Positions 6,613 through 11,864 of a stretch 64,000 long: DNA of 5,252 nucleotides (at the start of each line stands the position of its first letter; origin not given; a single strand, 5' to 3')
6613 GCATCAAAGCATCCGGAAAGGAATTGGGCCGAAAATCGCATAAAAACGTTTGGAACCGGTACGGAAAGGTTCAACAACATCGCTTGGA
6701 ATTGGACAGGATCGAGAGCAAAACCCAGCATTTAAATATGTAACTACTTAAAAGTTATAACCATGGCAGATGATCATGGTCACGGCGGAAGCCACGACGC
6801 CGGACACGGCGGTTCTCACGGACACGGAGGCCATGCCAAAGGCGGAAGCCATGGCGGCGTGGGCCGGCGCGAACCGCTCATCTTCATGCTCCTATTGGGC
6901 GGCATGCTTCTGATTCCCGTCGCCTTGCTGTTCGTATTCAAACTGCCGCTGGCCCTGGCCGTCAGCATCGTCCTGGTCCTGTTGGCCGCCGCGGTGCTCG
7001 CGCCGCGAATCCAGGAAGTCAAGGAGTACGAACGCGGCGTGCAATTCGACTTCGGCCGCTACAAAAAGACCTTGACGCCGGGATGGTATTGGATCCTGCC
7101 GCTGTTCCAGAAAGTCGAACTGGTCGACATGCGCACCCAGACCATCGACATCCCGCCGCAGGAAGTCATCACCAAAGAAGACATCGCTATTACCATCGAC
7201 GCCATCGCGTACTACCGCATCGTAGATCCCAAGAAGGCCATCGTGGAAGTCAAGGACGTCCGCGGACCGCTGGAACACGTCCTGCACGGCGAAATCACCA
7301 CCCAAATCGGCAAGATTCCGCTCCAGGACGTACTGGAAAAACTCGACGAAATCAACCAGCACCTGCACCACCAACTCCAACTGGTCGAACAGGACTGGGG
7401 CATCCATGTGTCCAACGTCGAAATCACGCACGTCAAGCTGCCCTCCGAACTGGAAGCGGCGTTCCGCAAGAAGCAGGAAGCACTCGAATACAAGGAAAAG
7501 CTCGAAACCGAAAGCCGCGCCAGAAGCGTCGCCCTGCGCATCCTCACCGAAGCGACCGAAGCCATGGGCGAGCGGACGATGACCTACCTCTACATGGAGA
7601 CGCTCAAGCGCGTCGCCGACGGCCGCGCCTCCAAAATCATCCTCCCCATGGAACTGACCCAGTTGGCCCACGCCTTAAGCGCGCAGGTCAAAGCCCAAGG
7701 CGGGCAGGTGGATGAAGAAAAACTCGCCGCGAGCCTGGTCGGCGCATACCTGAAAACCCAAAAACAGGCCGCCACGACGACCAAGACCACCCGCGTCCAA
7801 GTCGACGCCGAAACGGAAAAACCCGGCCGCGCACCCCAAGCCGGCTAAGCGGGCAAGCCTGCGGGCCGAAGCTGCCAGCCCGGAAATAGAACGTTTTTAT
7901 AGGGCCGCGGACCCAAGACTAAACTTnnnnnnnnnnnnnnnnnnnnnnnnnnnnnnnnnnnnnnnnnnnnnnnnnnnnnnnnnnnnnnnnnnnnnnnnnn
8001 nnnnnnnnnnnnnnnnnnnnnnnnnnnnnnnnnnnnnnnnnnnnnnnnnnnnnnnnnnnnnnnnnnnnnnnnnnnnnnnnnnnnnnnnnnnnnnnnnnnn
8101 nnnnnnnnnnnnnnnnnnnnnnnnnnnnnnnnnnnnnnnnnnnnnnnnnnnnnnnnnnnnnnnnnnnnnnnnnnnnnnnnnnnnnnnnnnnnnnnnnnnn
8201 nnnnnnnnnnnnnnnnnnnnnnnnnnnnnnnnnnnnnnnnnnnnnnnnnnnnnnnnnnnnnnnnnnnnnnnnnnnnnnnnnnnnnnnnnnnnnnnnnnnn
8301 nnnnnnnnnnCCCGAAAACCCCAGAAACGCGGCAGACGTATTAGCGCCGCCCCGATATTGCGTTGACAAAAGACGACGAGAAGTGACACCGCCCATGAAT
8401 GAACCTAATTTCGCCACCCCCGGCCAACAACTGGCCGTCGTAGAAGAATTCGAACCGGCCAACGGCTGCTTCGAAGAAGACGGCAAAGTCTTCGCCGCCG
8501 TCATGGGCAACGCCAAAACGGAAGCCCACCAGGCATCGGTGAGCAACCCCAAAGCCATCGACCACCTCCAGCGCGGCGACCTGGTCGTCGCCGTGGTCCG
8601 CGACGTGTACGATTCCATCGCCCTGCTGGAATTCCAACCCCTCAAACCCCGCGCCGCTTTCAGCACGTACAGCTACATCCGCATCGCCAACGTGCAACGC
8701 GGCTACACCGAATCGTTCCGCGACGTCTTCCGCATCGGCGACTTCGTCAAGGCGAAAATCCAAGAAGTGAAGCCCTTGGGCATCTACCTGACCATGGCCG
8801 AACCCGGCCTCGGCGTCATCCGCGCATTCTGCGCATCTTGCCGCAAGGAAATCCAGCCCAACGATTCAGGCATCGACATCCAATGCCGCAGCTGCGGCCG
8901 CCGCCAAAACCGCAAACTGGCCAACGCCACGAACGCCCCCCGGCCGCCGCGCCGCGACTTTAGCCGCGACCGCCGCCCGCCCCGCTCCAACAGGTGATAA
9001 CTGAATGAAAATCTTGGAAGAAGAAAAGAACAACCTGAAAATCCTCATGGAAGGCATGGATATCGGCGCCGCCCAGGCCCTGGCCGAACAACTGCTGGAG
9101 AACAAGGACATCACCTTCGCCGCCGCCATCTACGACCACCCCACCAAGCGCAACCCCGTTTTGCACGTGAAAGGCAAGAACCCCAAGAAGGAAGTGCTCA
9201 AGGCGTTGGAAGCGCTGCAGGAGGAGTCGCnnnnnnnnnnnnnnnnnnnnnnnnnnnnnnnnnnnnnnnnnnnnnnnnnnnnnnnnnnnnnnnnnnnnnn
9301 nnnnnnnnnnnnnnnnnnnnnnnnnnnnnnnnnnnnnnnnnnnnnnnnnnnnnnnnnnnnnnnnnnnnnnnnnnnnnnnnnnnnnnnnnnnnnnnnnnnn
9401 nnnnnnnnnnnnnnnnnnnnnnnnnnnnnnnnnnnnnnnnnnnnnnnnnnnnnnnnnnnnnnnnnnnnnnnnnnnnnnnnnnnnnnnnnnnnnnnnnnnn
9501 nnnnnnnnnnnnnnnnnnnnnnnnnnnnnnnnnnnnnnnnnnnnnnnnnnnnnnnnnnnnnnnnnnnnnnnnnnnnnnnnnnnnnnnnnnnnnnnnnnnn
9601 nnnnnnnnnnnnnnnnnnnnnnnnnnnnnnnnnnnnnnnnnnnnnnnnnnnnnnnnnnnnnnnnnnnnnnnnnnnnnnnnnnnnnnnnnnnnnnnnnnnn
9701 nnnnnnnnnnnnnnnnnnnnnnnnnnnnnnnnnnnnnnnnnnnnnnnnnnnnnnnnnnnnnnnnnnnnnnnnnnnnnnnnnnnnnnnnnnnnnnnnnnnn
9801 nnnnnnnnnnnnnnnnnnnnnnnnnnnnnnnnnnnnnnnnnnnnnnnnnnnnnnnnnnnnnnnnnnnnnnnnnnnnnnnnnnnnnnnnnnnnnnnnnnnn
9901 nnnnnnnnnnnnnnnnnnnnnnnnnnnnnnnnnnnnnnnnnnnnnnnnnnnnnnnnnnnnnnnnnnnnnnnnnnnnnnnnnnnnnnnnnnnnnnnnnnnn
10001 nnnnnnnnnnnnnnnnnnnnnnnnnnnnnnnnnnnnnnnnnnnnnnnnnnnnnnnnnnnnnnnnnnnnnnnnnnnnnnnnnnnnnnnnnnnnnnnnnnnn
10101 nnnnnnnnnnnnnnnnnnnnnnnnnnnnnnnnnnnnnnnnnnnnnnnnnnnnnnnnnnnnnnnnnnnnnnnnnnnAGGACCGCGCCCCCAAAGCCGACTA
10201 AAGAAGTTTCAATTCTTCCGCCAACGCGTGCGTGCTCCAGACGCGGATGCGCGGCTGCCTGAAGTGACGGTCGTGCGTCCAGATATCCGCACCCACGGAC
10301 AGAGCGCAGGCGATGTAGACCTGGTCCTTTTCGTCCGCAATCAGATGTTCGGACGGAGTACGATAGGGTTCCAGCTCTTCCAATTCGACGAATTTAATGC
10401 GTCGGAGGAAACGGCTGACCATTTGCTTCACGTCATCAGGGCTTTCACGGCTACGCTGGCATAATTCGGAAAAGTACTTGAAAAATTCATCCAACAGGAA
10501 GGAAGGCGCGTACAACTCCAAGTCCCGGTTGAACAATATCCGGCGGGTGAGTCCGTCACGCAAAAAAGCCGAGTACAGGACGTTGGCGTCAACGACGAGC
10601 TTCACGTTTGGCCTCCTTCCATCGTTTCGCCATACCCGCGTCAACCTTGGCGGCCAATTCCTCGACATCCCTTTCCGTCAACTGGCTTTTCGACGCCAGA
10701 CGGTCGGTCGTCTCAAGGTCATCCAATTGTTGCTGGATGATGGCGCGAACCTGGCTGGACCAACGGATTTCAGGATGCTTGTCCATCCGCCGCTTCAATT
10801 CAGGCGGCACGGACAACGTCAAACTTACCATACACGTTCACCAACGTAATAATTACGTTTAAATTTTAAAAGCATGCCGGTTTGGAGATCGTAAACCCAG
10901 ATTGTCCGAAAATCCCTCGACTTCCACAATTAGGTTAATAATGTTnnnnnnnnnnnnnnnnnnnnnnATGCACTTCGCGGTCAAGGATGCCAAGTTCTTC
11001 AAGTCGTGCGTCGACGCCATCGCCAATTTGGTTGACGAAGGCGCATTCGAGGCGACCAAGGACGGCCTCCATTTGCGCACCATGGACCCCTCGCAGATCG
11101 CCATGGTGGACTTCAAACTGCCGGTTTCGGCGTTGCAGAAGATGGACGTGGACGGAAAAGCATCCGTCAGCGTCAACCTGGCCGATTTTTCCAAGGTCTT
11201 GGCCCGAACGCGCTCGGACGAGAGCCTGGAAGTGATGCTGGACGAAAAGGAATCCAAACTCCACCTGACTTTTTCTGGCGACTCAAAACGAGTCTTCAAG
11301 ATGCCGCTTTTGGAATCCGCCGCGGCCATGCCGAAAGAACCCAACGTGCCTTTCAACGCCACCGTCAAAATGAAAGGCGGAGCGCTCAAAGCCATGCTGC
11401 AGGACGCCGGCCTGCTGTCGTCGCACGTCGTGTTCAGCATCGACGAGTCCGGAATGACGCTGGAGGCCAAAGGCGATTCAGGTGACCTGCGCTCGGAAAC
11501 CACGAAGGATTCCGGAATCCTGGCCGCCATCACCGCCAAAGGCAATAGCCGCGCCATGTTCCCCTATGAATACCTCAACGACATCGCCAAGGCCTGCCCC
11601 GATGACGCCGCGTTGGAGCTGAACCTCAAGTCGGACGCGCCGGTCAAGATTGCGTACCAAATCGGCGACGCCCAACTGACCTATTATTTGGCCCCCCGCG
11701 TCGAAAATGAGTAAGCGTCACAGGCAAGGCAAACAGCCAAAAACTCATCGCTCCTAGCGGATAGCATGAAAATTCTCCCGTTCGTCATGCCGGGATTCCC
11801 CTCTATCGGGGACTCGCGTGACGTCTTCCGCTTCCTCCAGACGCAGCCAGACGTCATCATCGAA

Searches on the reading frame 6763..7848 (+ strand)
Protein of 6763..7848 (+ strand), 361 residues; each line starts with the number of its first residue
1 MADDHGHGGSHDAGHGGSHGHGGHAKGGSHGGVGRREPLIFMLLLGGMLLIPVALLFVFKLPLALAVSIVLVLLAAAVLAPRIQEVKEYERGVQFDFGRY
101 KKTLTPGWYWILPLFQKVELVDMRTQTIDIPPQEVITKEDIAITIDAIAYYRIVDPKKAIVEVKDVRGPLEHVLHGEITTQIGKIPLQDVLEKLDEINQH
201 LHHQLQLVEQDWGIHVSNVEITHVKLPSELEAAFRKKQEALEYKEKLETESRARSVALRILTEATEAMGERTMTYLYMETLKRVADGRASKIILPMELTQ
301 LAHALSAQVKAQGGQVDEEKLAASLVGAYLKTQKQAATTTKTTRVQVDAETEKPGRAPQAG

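Call 56: search_protein_families(library=ncbifam, proteins=[window:6763-7848:+])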
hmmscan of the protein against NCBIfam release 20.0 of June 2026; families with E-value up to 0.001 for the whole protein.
window:6763-7848:+ (361 aa): 5 families
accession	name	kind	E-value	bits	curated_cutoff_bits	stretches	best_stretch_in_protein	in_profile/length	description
TIGR01933.1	hflK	equivalog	1.3e-19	70.7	159.4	1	84-254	2-175/261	FtsH protease activity modulator HflK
TIGR01932.1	hflC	equivalog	6.6e-12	44.9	134.4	1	69-196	7-145/318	protease modulator HflC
NF008181.0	PRK10930.1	equivalog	4.8e-09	35.5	660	1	65-252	83-269/419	FtsH protease activity modulator HflK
NF008259.0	PRK11029.1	equivalog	1.2e-05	24.5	427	1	67-155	9-99/334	protease modulator HflC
NF058507.1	FlotScfldFlot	equivalog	0.00043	19.5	700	0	98-154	48-104/477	flotillin lipid rafts scaffold protein FloT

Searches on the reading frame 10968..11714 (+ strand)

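Call 80: search_protein_families(library=pfam, proteins=[window:10968-11714:+], max_evalue=0.001)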
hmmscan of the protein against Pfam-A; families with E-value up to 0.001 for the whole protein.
window:10968-11714:+ (248 aa): 2 families
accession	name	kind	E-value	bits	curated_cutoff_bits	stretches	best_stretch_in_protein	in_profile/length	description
PF00705.23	PCNA_N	-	6e-16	58.8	20.3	1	5-108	6-109/127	Proliferating cell nuclear antigen, N-terminal domain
PF02747.20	PCNA_C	-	2.8e-11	44.1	23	1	125-243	3-126/128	Proliferating cell nuclear antigen, C-terminal domain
